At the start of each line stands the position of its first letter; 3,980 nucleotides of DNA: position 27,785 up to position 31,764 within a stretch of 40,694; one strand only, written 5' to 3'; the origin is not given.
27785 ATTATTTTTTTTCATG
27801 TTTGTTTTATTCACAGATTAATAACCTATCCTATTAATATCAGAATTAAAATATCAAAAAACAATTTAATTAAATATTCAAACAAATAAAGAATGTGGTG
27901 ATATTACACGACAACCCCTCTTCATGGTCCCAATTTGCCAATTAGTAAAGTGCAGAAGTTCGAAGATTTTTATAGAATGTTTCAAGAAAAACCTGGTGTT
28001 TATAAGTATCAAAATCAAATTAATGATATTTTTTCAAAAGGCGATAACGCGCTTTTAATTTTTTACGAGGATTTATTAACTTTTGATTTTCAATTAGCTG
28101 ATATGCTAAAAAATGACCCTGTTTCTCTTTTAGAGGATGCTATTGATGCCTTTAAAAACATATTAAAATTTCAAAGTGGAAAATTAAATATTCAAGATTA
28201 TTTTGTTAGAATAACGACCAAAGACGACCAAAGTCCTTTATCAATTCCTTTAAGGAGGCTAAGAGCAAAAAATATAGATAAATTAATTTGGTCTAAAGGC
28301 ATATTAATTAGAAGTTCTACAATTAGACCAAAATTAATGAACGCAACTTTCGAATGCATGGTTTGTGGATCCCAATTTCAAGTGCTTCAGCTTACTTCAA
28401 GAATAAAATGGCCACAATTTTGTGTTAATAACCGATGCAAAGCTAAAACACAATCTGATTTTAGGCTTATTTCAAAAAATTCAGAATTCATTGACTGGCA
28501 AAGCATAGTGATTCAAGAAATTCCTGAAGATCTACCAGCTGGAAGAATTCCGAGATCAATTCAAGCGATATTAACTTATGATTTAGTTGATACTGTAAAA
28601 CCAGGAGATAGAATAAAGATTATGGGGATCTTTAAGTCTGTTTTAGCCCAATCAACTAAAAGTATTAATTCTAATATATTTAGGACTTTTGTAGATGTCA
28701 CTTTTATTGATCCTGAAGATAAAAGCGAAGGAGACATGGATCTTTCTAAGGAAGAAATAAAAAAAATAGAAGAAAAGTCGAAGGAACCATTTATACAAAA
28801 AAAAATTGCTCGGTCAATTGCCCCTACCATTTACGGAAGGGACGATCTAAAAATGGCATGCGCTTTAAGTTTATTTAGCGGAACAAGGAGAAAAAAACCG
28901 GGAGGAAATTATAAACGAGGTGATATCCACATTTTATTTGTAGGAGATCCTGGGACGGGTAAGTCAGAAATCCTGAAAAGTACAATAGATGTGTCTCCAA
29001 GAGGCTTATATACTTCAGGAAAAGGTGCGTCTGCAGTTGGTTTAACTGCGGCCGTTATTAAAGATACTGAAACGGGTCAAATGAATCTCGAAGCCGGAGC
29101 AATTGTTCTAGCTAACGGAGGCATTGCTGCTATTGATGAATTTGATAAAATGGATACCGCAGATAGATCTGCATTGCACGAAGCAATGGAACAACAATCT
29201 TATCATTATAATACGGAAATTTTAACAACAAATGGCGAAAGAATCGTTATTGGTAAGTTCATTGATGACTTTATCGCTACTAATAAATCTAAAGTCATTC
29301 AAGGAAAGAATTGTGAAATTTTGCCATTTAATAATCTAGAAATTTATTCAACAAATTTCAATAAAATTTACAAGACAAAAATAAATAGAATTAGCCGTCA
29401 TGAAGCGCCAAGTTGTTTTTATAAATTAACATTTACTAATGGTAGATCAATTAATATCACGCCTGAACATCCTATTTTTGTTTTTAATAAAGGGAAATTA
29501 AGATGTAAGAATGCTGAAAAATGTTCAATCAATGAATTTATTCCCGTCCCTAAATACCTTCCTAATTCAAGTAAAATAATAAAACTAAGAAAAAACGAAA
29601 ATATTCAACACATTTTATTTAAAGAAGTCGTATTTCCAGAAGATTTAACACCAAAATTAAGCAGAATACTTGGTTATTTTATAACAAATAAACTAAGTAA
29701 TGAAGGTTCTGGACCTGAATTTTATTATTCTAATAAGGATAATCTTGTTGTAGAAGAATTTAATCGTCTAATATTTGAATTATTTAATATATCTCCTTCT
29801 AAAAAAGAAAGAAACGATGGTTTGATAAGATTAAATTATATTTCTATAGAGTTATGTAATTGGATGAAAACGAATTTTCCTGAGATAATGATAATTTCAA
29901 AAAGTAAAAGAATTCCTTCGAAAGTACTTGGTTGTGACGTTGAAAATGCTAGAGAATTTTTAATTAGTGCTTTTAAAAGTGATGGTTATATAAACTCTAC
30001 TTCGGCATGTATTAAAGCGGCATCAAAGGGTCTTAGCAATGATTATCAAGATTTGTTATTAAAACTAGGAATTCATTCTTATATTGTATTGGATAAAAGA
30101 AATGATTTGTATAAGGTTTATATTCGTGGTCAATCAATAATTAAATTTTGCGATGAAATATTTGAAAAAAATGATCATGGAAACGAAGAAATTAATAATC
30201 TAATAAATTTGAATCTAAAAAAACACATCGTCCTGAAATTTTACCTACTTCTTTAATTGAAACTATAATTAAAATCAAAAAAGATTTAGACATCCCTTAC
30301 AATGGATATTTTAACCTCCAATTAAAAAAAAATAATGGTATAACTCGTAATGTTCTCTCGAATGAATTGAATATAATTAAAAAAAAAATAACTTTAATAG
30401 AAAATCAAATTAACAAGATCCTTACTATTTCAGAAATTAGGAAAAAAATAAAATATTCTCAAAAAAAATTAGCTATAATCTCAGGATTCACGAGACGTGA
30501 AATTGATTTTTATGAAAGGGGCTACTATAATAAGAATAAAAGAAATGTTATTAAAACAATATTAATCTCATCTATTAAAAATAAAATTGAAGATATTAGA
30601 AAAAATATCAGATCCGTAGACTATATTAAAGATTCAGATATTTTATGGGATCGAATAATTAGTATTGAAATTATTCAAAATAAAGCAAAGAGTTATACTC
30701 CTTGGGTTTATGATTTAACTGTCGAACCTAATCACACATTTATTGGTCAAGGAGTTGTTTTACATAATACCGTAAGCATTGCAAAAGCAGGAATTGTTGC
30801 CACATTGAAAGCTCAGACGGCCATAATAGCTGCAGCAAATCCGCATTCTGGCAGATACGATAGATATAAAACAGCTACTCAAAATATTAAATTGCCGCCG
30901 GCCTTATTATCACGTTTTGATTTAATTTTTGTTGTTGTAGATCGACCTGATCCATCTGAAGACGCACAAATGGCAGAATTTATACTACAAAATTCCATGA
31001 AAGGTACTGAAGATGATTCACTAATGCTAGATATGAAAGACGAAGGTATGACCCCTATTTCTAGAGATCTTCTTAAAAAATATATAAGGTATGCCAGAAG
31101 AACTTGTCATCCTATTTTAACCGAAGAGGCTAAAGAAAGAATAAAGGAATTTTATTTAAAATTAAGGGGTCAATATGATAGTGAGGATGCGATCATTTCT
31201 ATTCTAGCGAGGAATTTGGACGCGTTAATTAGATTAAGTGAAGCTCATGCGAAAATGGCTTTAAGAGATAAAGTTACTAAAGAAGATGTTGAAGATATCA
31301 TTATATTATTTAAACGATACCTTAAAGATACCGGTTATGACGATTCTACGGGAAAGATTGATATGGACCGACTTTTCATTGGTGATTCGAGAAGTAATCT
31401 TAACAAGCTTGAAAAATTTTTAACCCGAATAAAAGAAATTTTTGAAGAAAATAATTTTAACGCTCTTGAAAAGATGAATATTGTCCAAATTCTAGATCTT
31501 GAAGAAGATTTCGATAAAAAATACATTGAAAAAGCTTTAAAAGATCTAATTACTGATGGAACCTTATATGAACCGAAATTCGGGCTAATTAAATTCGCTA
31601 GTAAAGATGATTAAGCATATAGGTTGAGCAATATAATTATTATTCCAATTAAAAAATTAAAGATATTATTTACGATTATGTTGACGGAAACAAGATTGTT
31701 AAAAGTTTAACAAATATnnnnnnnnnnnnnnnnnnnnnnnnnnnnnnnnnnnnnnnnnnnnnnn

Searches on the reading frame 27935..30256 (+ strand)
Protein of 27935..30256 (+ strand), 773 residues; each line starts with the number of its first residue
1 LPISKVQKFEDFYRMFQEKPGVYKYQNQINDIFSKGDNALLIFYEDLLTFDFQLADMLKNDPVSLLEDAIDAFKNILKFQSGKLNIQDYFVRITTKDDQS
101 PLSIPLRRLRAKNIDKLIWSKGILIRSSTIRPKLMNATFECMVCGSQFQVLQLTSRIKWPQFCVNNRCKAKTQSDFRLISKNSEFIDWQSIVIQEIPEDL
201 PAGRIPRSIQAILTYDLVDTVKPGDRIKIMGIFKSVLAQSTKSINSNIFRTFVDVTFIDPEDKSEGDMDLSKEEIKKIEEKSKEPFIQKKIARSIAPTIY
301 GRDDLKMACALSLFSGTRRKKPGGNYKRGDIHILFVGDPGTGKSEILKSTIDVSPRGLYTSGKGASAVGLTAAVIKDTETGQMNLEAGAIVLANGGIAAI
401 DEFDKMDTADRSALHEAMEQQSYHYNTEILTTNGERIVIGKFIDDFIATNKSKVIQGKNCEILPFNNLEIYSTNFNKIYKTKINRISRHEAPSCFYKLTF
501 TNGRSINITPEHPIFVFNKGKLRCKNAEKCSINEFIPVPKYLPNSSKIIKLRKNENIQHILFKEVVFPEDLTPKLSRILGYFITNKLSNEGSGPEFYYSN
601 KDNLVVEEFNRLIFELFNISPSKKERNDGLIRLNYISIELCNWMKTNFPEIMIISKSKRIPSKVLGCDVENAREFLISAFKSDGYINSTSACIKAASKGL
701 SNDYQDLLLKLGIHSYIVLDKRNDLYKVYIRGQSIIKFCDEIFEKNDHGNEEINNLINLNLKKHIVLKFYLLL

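Call 28: search_protein_families(library=pfam, proteins=[window:27935-30256:+], max_evalue=0.001)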
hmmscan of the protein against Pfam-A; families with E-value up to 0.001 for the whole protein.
window:27935-30256:+ (773 aa): 5 families
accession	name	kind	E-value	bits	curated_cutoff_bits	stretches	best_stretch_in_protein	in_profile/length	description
PF00493.29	MCM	-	1.2e-55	188.5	23.3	1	275-422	2-149/224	MCM P-loop domain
PF17207.9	MCM_OB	-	4.8e-37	127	24.8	1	106-235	2-124/126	MCM OB domain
PF14528.11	LAGLIDADG_3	-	1.8e-12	47.8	22.5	1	672-742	3-81/82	LAGLIDADG-like domain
PF14890.11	Intein_splicing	-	7.6e-10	39.2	35.8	1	465-555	21-111/155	Intein splicing domain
PF14551.11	MCM_N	-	4.6e-08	33.8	24.9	1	7-93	2-93/95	MCM N-terminal domain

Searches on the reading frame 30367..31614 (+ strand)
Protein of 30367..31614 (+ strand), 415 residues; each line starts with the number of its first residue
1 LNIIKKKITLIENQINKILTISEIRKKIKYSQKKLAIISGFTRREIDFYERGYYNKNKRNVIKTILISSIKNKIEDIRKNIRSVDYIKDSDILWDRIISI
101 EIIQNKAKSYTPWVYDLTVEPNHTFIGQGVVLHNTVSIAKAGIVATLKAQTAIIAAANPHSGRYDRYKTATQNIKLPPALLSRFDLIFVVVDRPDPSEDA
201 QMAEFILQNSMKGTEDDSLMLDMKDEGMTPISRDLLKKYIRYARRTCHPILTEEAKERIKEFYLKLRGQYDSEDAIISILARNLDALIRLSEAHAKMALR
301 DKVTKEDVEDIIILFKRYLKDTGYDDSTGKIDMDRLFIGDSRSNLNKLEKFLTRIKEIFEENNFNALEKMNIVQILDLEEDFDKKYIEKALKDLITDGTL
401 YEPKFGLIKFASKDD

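Call 28: search_protein_families(library=pfam, proteins=[window:30367-31614:+], max_evalue=0.001)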
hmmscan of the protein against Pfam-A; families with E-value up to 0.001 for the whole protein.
window:30367-31614:+ (415 aa): 4 families
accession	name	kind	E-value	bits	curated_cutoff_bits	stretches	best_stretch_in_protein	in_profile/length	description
PF00493.29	MCM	-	9.3e-30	103.8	23.3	1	133-209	147-223/224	MCM P-loop domain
PF17855.7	MCM_lid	-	6e-27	94.4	27.4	1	234-318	1-86/87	MCM AAA-lid domain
PF14890.11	Intein_splicing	-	4.9e-08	33.4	35.8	1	70-134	108-155/155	Intein splicing domain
PF01381.28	HTH_3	-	0.00082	19.8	23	0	21-63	1-43/55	Helix-turn-helix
